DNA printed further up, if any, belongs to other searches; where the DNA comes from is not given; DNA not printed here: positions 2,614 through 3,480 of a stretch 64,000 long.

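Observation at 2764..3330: Stand-alone protein of three tandem GRF-type zinc ribbons, encoded back-to-back with a secreted nuclease and next to ITPase and Nudix genes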

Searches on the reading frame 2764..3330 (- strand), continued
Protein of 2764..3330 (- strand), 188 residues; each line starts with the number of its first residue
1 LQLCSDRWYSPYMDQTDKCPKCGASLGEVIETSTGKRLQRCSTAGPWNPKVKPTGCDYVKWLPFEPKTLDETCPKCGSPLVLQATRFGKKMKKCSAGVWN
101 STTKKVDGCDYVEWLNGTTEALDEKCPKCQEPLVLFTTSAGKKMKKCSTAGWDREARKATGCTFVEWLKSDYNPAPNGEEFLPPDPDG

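Call 30: fold_search(model_id=the predicted structure, library=pdb)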
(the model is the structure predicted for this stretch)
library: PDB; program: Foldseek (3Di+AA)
matches with E <= 10: 292; with E <= 0.001: 0
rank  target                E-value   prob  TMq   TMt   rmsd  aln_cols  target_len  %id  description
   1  9gda_F                9.7e-03  0.89  0.21  0.06  16.1       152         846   24  RNAP-TopoI complex on duplex scaffold (released 2025-11-05)
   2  4rul_A                1.4e-02  0.89  0.21  0.08  11.5       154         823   21  Crystal structure of full-length E.Coli topoisomerase I in complex with ssDNA (released 2015-11-04)
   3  8qsz_I                3.6e-01  0.63  0.18  0.32  13.2       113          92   17  Structure of s. pombe RNA polymerase II in complex with DSIF and Rat1/Rai1 (released 2024-10-23)
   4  7ui9_I                5.1e-01  0.47  0.19  0.27  12.7       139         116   14  Core Mediator-PICearly (Copy A) (released 2023-02-15)
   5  8hq2_D                5.1e-01  0.16  0.20  0.09  15.2       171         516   10  Crystal structure of human ADAM22 in complex with human LGI1 mutant (released 2023-12-13)
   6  7t4r_N                5.7e-01  0.10  0.14  0.15  17.7       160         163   12  CryoEM structure of the HCMV Pentamer gH/gL/UL128/UL130/UL131A in complex with THBD and neutralizing fabs MSL-109 and  (released 2022-03-23)
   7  8qca_D                6.6e-01  0.11  0.16  0.10  14.8       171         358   12  CryoEM structure of a S. Cerevisiae Ski2387 complex in the closed state bound to RNA (released 2023-11-15)
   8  7sqc_9E               6.6e-01  0.04  0.11  0.05  14.0       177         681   14  Ciliary C1 central pair apparatus isolated from Chlamydomonas reinhardtii (released 2022-04-13)
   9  9ngt_A                7.0e-01  0.10  0.14  0.05  15.2       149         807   13  Crystal structure of CRBN-DDB1 and FPFT-2216 in complex with mTOR (released 2025-07-09)
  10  6gmh_I                7.3e-01  0.41  0.19  0.27  13.5       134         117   13  Structure of activated transcription complex Pol II-DSIF-PAF-SPT6 (released 2018-08-22)
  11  6vbu_7                8.6e-01  0.09  0.16  0.07  14.5       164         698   15  Structure of the bovine BBSome complex (released 2020-01-29)
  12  3od9_B                9.0e-01  0.16  0.19  0.24  10.9       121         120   12  Crystal structure of PliI-Ah, periplasmic lysozyme inhibitor of I-type lysozyme from Aeromonas hydrophyla (released 2010-12-22)
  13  9bz0_a                9.0e-01  0.08  0.16  0.10  16.2       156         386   13  Structure of an STK19-containing TC-NER complex (released 2024-12-25)
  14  8f1g_A                9.5e-01  0.08  0.13  0.10  16.0       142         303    7  Crystal structure of human WDR5 in complex with compound WM662 (released 2023-01-11)
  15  4a2m_C                9.5e-01  0.08  0.13  0.05  16.9       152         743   11  Structure of the periplasmic domain of the heparin and heparan sulphate sensing hybrid two component system BT4663 in  (released 2012-05-02)
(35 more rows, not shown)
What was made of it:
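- Foldseek, whole model: best hits are E. coli TopA 9gda_F and 4rul_A, probability 0.89 over about 152 columns (call 30).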

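Call 46: find_related_loci(query=A1, collection=genome_contigs, flank=6000)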
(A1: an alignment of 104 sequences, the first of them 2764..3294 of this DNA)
Query A1 (176 aa) in genome_contigs; peptide patterns used: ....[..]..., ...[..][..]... (x = any residue, [..] = any of these).
599 stretches matched a pattern (row limit reached: there are more); 576 encode a relative of the query (tblastn E <= 1e-3); the best 80 are kept; 80 distinct loci.
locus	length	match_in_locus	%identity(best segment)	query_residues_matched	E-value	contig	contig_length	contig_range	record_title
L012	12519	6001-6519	76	1-174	3e-87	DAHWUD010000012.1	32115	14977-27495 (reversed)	MAG TPA_asm: Candidatus Amesbacteria bacterium isolate clean1528 NODE_12_length_32115_cov_57.950496, whole genome shotgu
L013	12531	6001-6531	74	1-176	7e-87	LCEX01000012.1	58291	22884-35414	MAG: Candidatus Gottesmanbacteria bacterium GW2011_GWC1_43_10 UV55_C0012, whole genome shotgun sequence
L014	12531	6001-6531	74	1-176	2e-85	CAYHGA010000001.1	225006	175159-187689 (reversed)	MAG TPA_asm: uncultured Gammaproteobacteria bacterium isolate ERP119705_co10_249 genome assembly, contig: NODE_10_length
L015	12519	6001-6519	73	1-173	5e-84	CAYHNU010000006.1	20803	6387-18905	MAG TPA_asm: uncultured Gammaproteobacteria bacterium isolate ERP119705_co13_425 genome assembly, contig: NODE_3165_leng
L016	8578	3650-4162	73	3-173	1e-83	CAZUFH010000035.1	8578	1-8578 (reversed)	MAG TPA_asm: uncultured Pseudomonadales bacterium isolate SRP050083_co2_371 genome assembly, contig: NODE_6942_length_85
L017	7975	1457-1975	72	1-173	2e-83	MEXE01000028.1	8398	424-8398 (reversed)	MAG: Candidatus Amesbacteria bacterium RBG_19FT_COMBO_48_16 rbg_19ft_combo_scaffold_3309, whole genome shotgun sequence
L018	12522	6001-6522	72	1-173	5e-83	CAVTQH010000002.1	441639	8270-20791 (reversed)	MAG: Candidatus Amesbacteria bacterium isolate MFD00709.bin.1.50 genome assembly, contig: contig_32519, whole genome sho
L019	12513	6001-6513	73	3-173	1e-82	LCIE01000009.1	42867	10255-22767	MAG: Candidatus Collierbacteria bacterium GW2011_GWC2_44_18 UW41_C0009, whole genome shotgun sequence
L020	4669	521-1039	71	1-173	7e-83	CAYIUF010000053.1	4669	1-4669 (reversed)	MAG TPA_asm: uncultured Gammaproteobacteria bacterium isolate ERP119705_co5_572 genome assembly, contig: NODE_26209_leng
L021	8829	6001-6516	73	4-175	1e-82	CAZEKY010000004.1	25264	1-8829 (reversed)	MAG TPA_asm: uncultured Gammaproteobacteria bacterium isolate SRP192927_co1_638 genome assembly, contig: NODE_3618_lengt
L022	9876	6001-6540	71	1-174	1e-82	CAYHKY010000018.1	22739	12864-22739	MAG TPA_asm: uncultured Gammaproteobacteria bacterium isolate ERP119705_co13_644 genome assembly, contig: NODE_2800_leng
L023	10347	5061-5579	72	3-175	3e-82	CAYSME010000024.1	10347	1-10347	MAG TPA_asm: uncultured Gammaproteobacteria bacterium isolate SRP192927_co6_55 genome assembly, contig: NODE_16530_lengt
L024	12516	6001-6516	73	3-173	2e-82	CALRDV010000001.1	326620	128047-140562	MAG: Patescibacteria group bacterium isolate MsH-01oct19-133 genome assembly, contig: MsH-01oct19-C10, whole genome shot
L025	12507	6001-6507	72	5-173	9e-82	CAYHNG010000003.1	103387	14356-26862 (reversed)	MAG TPA_asm: uncultured Pseudomonadales bacterium isolate ERP119705_co13_615 genome assembly, contig: NODE_219_length_10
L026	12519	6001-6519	71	1-173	2e-81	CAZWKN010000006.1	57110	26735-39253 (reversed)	MAG TPA_asm: uncultured Gammaproteobacteria bacterium isolate SRP192515_co1_359 genome assembly, contig: NODE_373_length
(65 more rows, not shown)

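Call 52: search_dna_similar(query=window:2767-3294:-, collection=phages, mode=protein, max_evalue=0.001, max_rows=25)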
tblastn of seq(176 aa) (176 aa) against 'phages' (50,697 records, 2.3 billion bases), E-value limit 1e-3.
No match.
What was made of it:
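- Tried and rejected: tblastn against 50,697 phage records found no match (call 52).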

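Call 55: find_encoding_contigs(protein=P0208, flank=10000, max_places=1)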
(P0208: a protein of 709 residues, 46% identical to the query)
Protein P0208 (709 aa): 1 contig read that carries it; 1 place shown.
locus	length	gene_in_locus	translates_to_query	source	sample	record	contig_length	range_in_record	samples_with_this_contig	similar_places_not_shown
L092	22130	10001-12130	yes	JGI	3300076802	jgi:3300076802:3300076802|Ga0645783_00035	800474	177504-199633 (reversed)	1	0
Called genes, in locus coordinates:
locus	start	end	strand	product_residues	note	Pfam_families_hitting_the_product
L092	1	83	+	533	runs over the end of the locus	PF01943:Polysacc_synt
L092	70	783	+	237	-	PF01479:S4, PF00849:PseudoU_synth_2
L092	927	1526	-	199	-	PF00163:Ribosomal_S4, PF01479:S4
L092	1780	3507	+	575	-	PF06160:EzrA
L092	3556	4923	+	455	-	PF02881:SRP54_N, PF00448:SRP54, PF01656:CbiA (weak), PF02978:SRP_SPB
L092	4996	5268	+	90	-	PF00886:Ribosomal_S16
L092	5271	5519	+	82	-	PF13083:KH_KhpA-B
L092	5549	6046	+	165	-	PF01782:RimM, PF05239:PRC (weak), PF24986:PRC_RimM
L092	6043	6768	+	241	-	PF01746:tRNA_m1G_MT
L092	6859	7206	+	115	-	PF01245:Ribosomal_L19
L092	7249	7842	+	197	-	PF10502:Peptidase_S26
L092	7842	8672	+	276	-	PF03193:RsgA_GTPase (weak), PF02421:FeoB_N, PF01926:MMR_HSR1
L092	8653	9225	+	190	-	PF01351:RNase_HII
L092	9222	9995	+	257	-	PF02481:DNA_processg_A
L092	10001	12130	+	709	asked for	PF01751:Toprim, PF01131:Topoisom_bac, PF06677:Auto_anti-p27 (faint), PF01396:Zn_ribbon_Top1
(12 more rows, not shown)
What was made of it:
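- Tried and rejected: P0208 turned out to have a Firmicute-type context, with an EzrA gene and dprA-topA-GIDA-family gene-integrase order (call 55).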

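Call 57: search_protein_families(library=pfam, proteins=[P0159, P0173, P0180, P0185, P0241, P0178, P0201, P0234, P0169, P0142], max_evalue=0.01)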
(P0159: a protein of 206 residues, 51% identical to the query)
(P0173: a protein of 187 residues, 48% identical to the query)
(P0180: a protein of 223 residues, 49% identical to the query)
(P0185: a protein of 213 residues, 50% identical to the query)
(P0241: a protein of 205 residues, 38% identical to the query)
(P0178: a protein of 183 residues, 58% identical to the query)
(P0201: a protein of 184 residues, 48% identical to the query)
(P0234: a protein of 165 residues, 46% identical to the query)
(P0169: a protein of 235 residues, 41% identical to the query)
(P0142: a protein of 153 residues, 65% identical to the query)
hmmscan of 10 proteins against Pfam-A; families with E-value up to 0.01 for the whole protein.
P0159 (206 aa): 3 families
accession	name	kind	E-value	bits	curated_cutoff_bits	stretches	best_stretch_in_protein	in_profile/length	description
PF04098.21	Rad52_Rad22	-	7.6e-05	23.1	20.3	1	9-132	9-142/153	Rad52/22 family double-strand break repair protein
PF01396.24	Zn_ribbon_Top1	-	0.00077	19.6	32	1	144-162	2-20/39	Topoisomerase DNA binding C4 zinc finger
PF13408.12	Zn_ribbon_recom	-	0.0058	17.4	25.3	0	145-184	7-41/58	Recombinase zinc beta ribbon domain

P0173 (187 aa): 1 family
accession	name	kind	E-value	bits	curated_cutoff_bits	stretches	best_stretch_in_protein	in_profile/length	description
PF01396.24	Zn_ribbon_Top1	-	0.001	19.2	32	1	125-144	2-20/39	Topoisomerase DNA binding C4 zinc finger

P0180 (223 aa): 2 families
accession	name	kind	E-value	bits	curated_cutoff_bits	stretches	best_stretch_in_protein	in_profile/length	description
PF04404.17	ERF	-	1.1e-29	103.9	25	1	9-150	3-145/153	ERF superfamily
PF01396.24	Zn_ribbon_Top1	-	0.0099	16.1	32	0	154-172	2-20/39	Topoisomerase DNA binding C4 zinc finger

P0185 (213 aa): 2 families
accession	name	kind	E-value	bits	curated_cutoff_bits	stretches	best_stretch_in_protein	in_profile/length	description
PF01396.24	Zn_ribbon_Top1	-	0.0012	19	32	1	145-168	2-25/39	Topoisomerase DNA binding C4 zinc finger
PF03119.21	DNA_ligase_ZBD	-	0.0091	16.3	25.8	0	146-162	1-17/27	NAD-dependent DNA ligase C4 zinc finger domain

P0241 (205 aa): 1 family
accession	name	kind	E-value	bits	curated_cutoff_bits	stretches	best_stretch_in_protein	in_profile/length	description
PF01396.24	Zn_ribbon_Top1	-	0.0006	20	32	1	132-157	2-25/39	Topoisomerase DNA binding C4 zinc finger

P0178 (183 aa): 1 family
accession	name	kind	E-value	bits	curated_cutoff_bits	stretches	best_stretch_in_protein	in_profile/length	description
PF01396.24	Zn_ribbon_Top1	-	0.0037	17.4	32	1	90-114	1-25/39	Topoisomerase DNA binding C4 zinc finger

P0201 (184 aa): 1 family
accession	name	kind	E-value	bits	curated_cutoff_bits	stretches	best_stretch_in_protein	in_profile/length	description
PF01396.24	Zn_ribbon_Top1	-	0.00058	20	32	1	90-114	2-25/39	Topoisomerase DNA binding C4 zinc finger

P0234 (165 aa): 1 family
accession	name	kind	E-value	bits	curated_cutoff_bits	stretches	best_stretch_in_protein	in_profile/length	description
PF01396.24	Zn_ribbon_Top1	-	9.8e-05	22.5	32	1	71-97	1-26/39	Topoisomerase DNA binding C4 zinc finger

P0169 (235 aa): 0 families

P0142 (153 aa): 2 families
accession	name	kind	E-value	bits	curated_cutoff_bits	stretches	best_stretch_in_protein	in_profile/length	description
PF07498.18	Rho_N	-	2e-09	37.7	24.9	1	5-42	1-38/43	Rho termination factor, N-terminal domain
PF01396.24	Zn_ribbon_Top1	-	0.00053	20.2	32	1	96-120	2-25/39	Topoisomerase DNA binding C4 zinc finger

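Call 58: search_protein_families(library=phrogs, proteins=[P0159, P0173, P0180, P0185, P0241, P0178, P0201, P0234, P0169, window:2764-3294:-], max_evalue=0.01)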
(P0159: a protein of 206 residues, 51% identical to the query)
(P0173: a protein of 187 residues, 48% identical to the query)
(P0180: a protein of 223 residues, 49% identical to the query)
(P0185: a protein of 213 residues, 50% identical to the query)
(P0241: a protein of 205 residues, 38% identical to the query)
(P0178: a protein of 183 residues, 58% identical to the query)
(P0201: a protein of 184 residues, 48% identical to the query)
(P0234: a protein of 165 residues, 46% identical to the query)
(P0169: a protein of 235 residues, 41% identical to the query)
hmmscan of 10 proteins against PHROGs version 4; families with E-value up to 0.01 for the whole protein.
P0159 (206 aa): 2 families
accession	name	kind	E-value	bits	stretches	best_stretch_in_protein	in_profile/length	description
phrog_7838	-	DNA, RNA and nucleotide metabolism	0.00012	22.7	1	99-131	117-149/242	exonuclease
phrog_1097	-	DNA, RNA and nucleotide metabolism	0.00083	20.3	1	34-125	44-119/251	Erf-like ssDNA annealing protein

P0173 (187 aa): 4 families
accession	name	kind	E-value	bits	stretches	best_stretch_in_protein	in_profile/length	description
phrog_11717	-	unknown function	6.8e-14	53.1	1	8-129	17-150/208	-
phrog_22961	-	unknown function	3.1e-06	28.4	1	2-107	110-211/213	-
phrog_27776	-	unknown function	3.3e-05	24.9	1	3-128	4-136/217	-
phrog_37708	-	unknown function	0.00048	20.5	1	59-107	167-217/326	-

P0180 (223 aa): 5 families
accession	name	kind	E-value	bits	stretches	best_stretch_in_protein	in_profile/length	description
phrog_155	-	DNA, RNA and nucleotide metabolism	2.9e-37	129.9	1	2-155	63-213/308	Erf-like ssDNA annealing protein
phrog_2324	-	DNA, RNA and nucleotide metabolism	1.9e-16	61.2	1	2-151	6-151/193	Erf-like ssDNA annealing protein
phrog_25348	-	unknown function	0.00018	22.7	1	12-85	13-84/89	-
phrog_34817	-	unknown function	0.0043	17.4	1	92-150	98-153/291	-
phrog_10003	-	other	0.0069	16.9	1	97-130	137-170/297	recombinase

P0185 (213 aa): 4 families
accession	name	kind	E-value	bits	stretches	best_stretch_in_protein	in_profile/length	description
phrog_11717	-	unknown function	1.9e-19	71.2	1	1-129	22-133/208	-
phrog_23738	-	unknown function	2.5e-08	34.8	1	6-110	7-99/198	-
phrog_8162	-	unknown function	0.002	19.3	1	94-169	6-77/106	-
phrog_4615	-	unknown function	0.007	17.5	0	143-168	23-48/61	-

P0241 (205 aa): 4 families
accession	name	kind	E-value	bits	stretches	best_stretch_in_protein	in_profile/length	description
phrog_11717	-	unknown function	6.6e-22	79.3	1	7-124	15-135/208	-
phrog_23738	-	unknown function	5.5e-15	56.5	1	14-127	8-123/198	-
phrog_27776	-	unknown function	2.5e-08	35.1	1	9-133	9-135/217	-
phrog_37708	-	unknown function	0.0037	17.6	1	80-163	180-264/326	-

P0178 (183 aa): 0 families

P0201 (184 aa): 1 family
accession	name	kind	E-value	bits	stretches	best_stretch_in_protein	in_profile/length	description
phrog_8951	-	unknown function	0.0096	16.8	0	76-91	47-62/93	-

P0234 (165 aa): 0 families

P0169 (235 aa): 0 families

window:2764-3294:- (176 aa): 4 families
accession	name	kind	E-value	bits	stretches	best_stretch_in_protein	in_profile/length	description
phrog_2622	-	unknown function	0.00063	20.7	0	54-72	4-22/66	-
phrog_17918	-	unknown function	0.00085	20.1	0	55-67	3-15/46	-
phrog_6586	-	unknown function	0.001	19.9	0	59-91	18-49/129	-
phrog_5984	-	unknown function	0.0017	20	0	111-132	7-28/90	-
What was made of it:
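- It is fused to ERF (P0180, E 1e-29), Rad52 (P0159) and Rho_N (P0142) (calls 57, 58).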
